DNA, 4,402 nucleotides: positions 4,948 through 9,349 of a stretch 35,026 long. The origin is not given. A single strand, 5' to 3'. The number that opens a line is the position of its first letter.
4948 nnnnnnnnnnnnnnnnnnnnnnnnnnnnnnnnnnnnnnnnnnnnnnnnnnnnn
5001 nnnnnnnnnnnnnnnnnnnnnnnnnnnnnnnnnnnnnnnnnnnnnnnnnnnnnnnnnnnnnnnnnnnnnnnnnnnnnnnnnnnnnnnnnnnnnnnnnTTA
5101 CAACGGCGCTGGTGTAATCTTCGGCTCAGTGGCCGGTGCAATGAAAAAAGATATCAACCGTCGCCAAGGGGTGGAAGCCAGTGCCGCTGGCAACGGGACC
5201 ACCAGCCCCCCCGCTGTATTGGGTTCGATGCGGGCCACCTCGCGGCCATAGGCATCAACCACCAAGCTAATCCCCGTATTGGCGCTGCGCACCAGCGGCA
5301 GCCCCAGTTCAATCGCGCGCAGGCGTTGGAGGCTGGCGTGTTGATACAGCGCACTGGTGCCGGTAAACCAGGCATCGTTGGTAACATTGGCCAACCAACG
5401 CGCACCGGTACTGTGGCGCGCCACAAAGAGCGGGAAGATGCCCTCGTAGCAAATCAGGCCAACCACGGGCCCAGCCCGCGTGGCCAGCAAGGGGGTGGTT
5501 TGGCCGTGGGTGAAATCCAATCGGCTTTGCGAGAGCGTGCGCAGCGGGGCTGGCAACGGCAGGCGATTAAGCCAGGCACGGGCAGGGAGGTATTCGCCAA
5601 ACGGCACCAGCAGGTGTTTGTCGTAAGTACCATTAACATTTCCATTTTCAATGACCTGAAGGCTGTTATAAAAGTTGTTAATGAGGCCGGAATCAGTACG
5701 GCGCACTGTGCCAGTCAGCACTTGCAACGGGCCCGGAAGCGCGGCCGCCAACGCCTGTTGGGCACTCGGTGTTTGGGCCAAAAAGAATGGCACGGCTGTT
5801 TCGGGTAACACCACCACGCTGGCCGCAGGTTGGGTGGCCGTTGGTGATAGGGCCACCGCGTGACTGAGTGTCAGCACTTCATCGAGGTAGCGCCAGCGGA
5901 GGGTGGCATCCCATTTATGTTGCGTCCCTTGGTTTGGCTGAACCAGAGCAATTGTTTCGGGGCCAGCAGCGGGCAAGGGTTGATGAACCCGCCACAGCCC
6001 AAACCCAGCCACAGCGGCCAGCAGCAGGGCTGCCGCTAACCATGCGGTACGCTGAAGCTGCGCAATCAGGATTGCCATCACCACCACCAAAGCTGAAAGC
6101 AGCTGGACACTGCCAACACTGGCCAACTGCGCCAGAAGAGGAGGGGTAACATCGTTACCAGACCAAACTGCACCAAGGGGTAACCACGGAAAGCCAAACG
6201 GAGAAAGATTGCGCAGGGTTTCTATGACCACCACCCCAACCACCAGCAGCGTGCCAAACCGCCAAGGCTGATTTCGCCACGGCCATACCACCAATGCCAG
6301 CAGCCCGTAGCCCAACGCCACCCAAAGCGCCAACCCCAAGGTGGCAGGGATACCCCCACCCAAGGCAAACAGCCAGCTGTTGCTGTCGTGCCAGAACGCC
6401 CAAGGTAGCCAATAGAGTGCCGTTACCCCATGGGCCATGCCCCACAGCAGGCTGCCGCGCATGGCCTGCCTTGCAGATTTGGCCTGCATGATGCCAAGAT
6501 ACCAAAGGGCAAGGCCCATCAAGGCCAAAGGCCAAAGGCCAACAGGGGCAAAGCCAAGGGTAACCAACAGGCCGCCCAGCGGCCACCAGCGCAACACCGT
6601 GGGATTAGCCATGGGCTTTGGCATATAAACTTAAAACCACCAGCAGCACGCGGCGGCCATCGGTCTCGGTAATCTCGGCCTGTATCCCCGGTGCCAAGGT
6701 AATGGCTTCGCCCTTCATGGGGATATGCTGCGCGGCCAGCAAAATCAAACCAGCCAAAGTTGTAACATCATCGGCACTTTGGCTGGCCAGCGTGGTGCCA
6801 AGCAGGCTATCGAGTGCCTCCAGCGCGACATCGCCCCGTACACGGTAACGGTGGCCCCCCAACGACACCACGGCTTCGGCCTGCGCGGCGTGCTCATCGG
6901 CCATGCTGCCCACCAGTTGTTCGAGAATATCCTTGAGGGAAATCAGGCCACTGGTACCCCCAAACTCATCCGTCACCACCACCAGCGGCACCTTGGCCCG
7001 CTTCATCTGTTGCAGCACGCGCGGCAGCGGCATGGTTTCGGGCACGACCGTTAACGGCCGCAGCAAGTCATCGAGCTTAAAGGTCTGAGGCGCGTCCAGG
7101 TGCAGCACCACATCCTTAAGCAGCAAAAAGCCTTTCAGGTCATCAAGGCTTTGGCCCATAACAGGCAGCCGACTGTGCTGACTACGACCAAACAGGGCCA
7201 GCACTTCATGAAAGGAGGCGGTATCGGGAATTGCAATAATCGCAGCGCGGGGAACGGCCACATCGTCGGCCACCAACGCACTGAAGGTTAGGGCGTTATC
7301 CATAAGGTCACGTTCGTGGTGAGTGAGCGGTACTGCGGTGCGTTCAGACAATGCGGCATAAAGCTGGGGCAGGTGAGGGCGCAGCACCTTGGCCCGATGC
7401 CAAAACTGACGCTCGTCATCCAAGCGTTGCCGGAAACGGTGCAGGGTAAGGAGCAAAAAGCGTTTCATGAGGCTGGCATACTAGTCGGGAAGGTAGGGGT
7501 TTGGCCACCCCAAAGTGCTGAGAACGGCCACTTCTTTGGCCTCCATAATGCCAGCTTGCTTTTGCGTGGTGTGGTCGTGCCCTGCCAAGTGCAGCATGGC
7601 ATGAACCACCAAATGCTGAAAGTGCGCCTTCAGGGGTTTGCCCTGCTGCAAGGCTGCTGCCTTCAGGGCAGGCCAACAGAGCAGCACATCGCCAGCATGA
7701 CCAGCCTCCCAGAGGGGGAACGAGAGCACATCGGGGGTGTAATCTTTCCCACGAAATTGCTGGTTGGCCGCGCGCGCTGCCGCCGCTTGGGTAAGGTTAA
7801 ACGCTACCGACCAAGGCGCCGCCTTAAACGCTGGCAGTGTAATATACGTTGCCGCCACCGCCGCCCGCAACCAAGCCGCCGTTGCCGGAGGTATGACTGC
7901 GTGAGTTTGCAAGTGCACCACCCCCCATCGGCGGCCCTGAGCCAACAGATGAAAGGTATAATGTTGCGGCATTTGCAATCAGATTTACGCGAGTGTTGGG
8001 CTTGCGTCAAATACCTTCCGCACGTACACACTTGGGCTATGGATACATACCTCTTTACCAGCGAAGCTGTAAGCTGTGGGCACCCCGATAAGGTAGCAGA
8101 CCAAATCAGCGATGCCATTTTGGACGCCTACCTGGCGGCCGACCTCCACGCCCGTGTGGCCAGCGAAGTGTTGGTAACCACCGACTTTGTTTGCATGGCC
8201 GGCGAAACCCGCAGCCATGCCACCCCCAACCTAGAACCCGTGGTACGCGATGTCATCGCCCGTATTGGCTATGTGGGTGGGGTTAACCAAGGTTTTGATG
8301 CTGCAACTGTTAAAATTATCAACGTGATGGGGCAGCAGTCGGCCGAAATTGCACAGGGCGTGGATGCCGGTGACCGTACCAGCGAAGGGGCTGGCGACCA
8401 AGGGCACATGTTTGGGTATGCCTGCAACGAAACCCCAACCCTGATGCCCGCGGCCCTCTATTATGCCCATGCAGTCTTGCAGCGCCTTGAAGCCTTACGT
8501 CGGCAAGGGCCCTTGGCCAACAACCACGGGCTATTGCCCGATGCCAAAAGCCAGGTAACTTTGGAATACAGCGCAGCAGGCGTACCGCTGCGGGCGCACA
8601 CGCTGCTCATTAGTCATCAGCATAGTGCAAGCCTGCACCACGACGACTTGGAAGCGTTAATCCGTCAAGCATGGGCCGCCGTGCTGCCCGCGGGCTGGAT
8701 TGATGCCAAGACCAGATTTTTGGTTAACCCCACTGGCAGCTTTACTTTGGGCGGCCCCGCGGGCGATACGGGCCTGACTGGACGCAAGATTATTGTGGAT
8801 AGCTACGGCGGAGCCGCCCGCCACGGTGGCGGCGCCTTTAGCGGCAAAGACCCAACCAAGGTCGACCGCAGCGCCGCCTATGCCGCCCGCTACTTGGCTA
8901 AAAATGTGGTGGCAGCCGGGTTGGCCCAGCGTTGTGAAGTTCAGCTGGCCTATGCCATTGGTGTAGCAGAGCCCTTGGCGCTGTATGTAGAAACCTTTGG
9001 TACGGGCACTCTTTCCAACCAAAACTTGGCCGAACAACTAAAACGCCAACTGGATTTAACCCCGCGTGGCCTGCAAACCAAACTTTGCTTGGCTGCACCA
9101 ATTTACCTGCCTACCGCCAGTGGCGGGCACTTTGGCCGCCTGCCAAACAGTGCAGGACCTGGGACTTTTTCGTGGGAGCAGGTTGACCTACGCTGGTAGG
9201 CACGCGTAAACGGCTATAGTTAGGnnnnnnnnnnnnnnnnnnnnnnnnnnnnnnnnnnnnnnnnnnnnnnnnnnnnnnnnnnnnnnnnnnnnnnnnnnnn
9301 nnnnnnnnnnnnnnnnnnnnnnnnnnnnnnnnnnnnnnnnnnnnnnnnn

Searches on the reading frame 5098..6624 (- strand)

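Call 9: search_protein_families(library=pfam, proteins=[window:5098-6624:-], max_evalue=0.001)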
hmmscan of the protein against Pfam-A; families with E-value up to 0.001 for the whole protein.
window:5098-6624:- (508 aa): 2 families
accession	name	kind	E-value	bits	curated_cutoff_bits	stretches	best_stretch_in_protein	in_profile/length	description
PF00795.27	CN_hydrolase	-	2.7e-26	92.9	23.2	1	224-479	1-247/256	Carbon-nitrogen hydrolase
PF20154.4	LNT_N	-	2.4e-17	64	27.1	1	18-186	2-159/159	Apolipoprotein N-acyltransferase N-terminal domain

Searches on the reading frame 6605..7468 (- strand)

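Call 9: search_protein_families(library=pfam, proteins=[window:6605-7468:-], max_evalue=0.001)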
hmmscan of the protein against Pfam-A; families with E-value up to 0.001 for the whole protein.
window:6605-7468:- (287 aa): 2 families
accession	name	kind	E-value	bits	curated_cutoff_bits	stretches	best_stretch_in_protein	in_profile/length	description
PF00571.33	CBS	-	5.4e-14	52.7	24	1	137-186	7-56/57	CBS domain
PF03471.22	CorC_HlyC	-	6.5e-14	52.1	27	1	203-280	3-78/81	Transporter associated domain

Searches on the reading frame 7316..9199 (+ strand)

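Call 9: search_protein_families(library=pfam, proteins=[window:7316-9199:+], max_evalue=0.001)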
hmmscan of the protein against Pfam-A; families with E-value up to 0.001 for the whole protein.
window:7316-9199:+ (627 aa): 3 families
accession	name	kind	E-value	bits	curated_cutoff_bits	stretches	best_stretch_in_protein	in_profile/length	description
PF02773.21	S-AdoMet_synt_C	-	6.5e-60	201.5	25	1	478-621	1-137/138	S-adenosylmethionine synthetase, C-terminal domain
PF02772.21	S-AdoMet_synt_M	-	1.1e-34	119.6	29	1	357-476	2-120/120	S-adenosylmethionine synthetase, central domain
PF00438.25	S-AdoMet_synt_N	-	6.8e-33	113.6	33.1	1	245-343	2-99/99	S-adenosylmethionine synthetase, N-terminal domain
